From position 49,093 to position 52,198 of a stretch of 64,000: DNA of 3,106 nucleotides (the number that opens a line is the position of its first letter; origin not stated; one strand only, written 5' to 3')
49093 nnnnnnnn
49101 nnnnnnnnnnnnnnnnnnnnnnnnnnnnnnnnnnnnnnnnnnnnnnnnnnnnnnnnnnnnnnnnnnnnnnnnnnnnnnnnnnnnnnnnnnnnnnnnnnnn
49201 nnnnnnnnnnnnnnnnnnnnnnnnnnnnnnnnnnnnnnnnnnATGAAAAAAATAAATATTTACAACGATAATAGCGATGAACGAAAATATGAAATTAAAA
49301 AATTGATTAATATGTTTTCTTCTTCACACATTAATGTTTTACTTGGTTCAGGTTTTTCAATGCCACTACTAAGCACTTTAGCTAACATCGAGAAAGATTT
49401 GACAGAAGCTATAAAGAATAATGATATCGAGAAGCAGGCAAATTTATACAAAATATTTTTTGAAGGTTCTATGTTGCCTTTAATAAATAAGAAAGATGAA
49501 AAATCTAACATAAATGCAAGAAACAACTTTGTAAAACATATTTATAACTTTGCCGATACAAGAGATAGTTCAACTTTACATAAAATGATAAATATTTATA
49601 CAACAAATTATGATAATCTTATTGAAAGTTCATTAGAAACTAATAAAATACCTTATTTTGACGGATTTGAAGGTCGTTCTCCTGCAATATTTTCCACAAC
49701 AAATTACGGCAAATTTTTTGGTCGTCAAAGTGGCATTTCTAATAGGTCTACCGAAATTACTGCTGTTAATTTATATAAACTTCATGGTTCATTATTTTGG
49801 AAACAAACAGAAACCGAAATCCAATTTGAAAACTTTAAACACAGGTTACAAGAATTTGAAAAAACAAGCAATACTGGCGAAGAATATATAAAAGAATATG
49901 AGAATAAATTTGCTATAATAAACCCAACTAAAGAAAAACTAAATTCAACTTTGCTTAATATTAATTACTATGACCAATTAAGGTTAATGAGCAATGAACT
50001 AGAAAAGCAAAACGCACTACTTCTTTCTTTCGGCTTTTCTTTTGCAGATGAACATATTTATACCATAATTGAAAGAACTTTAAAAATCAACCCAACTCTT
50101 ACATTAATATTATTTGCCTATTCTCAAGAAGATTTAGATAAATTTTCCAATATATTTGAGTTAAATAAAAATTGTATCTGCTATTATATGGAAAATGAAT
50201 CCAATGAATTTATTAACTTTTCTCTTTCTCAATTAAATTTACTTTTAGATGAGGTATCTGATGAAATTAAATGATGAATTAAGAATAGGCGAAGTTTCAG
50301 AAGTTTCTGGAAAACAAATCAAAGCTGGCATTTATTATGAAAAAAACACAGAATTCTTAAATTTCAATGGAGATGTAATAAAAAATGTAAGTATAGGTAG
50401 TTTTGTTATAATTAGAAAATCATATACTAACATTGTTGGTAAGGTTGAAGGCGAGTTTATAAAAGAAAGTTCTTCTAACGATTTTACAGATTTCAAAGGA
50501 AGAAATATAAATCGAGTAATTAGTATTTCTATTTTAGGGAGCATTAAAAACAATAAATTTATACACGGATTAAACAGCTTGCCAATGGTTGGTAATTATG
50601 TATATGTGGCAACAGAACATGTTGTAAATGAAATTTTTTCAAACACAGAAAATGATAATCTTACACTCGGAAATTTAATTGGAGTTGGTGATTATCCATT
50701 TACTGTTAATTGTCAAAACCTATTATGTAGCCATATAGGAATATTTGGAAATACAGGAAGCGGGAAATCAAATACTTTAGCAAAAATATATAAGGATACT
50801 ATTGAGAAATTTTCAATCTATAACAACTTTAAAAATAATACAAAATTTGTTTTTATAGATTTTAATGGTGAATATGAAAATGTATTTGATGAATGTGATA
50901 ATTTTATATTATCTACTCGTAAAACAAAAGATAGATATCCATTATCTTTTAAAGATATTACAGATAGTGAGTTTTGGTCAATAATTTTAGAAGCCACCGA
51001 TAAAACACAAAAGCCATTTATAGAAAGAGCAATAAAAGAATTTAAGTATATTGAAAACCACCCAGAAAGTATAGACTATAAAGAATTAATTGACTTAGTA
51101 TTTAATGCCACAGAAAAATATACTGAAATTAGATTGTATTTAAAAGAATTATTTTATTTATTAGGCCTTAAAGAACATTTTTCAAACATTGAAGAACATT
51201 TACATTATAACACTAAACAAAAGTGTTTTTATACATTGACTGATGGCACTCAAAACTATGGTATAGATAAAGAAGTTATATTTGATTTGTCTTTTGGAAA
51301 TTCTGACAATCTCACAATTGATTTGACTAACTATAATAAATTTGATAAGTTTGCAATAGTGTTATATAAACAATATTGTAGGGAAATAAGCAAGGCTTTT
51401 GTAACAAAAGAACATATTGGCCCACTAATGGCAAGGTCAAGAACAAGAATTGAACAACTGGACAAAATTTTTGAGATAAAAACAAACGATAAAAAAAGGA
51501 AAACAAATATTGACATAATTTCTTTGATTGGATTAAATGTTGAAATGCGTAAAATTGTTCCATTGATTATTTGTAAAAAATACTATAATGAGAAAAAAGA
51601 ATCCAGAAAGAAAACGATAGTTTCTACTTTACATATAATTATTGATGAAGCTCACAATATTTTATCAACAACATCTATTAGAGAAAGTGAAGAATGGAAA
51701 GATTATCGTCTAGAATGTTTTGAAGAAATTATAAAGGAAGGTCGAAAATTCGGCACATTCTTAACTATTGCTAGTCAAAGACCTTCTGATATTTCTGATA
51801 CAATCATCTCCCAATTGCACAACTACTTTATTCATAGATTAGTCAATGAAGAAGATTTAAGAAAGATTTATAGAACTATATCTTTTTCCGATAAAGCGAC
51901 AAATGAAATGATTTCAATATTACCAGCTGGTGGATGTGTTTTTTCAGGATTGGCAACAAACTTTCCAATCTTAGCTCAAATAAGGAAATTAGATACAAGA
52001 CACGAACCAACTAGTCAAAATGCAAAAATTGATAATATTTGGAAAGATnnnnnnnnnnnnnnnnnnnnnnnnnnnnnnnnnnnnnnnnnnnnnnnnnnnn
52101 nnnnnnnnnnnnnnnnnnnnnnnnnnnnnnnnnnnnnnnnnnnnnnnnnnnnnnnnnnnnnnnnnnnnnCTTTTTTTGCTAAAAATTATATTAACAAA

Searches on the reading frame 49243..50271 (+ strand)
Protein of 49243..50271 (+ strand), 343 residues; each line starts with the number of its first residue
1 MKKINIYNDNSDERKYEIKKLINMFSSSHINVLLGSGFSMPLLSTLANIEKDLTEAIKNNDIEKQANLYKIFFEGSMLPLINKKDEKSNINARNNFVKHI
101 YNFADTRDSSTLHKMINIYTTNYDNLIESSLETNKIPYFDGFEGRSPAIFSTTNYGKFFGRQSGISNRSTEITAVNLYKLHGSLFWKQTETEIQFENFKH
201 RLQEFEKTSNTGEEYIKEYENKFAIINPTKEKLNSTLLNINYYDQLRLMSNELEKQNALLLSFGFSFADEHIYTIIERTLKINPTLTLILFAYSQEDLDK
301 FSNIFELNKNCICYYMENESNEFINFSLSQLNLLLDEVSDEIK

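Call 62: search_protein_families(library=pfam, proteins=[window:49243-50271:+], max_evalue=0.00001)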
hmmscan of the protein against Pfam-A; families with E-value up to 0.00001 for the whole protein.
window:49243-50271:+ (343 aa): 1 family
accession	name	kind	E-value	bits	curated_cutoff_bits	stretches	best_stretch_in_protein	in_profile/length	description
PF13289.12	SIR2_2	-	6e-13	49.5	24.5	1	118-299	3-125/141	SIR2-like domain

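Call 63: search_protein_families(library=padloc, proteins=[window:49243-50271:+], max_evalue=0.001)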
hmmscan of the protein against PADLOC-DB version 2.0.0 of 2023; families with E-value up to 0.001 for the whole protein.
window:49243-50271:+ (343 aa): 26 families (the best 25 are shown)
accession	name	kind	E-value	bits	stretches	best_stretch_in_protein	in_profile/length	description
PDLC04080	SIR2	-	1.6e-56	189.9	1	19-327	15-333/347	-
PDLC04089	SIR2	-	5e-38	129.2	1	15-309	5-283/336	-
PDLC04084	SIR2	-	2.5e-33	113.9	1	79-317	145-366/414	-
PDLC04093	SIR2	-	1.2e-30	104.8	1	111-311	147-324/395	-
PDLC04094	SIR2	-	5.6e-25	86.4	1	109-309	143-310/399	-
PDLC04079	SIR2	-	1.9e-23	80.7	1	82-303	155-367/430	-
PDLC04085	SIR2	-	4.3e-22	76.6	1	106-290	192-378/463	-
PDLC04087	SIR2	-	1.3e-21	74.8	1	111-298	128-292/343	-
PDLC04088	SIR2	-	2.9e-21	74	1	89-298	148-333/390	-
PDLC02186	SIR2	-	9e-21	72.4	1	64-292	112-335/412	-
PDLC04090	SIR2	-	2.1e-20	71.3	1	101-297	177-355/426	-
PDLC04076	SIR2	-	2.7e-19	67.7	1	63-305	110-345/406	-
PDLC04081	SIR2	-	4.9e-19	66.7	1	113-280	135-286/345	-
PDLC04075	SIR2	-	1.2e-16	58.5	1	67-292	140-347/414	-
PDLC04082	SIR2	-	4.8e-16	56.6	1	113-319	126-310/345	-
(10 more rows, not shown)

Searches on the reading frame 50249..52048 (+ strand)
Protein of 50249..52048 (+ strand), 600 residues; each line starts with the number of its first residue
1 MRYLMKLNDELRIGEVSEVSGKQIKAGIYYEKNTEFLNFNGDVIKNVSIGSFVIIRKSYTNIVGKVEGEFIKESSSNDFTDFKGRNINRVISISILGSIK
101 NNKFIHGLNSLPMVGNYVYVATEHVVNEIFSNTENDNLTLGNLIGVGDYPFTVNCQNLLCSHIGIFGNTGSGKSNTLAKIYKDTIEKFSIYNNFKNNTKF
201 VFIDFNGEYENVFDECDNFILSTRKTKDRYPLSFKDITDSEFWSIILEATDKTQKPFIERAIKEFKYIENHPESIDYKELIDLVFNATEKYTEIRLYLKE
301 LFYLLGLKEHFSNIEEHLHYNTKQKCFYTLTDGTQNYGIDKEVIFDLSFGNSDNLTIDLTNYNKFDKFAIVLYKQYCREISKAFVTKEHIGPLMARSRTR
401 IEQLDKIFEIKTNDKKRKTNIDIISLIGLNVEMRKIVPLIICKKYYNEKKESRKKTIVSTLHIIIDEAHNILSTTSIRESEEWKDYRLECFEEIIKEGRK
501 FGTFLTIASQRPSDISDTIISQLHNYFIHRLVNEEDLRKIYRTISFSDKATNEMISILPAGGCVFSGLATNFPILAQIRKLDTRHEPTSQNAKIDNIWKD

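Call 62: search_protein_families(library=pfam, proteins=[window:50249-52048:+], max_evalue=0.00001)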
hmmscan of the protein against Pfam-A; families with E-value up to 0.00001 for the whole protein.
window:50249-52048:+ (600 aa): 1 family
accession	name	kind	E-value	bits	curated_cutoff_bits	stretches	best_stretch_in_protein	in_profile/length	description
PF01935.23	DUF87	-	3.4e-19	70.3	23.2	1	139-316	2-174/220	Helicase HerA, central domain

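Call 63: search_protein_families(library=padloc, proteins=[window:50249-52048:+], max_evalue=0.001)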
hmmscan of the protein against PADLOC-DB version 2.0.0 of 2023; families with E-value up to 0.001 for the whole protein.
window:50249-52048:+ (600 aa): 15 families
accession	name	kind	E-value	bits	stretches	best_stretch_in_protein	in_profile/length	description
PDLC04097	HerA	-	3.7e-155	516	1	9-599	4-612/618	-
PDLC04102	HerA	-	9.7e-66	220.4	2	397-598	441-637/654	-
PDLC04098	HerA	-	7.4e-60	201.2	2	412-598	477-666/686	-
PDLC04105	HerA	-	1.2e-56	190.5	1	4-599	3-554/576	-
PDLC04103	HerA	-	1.4e-56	190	1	8-599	11-575/579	-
PDLC02185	HerA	-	1.8e-41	140.6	2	402-599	390-580/585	-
PDLC04106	HerA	-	1.6e-40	137.3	2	459-599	510-647/667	-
PDLC04100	HerA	-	1.5e-37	127.5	2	416-599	397-573/580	-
PDLC02188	HerA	-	4.8e-36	122.8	1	46-600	35-562/578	-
PDLC04104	HerA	-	2.2e-22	77.3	1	416-598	177-354/379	-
PDLC01055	HerA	-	5.4e-20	69.7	2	433-580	395-526/532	Type III coevolved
PDLC04140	mad8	-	4.4e-15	54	1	161-565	28-286/314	mads_8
PDLC04101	HerA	-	2.7e-10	37.5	1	4-215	5-215/400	-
PDLC04107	HerA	-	4.2e-08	30.6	1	7-216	8-217/306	-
PDLC04099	HerA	-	5.1e-08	30.5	1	5-211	4-212/214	-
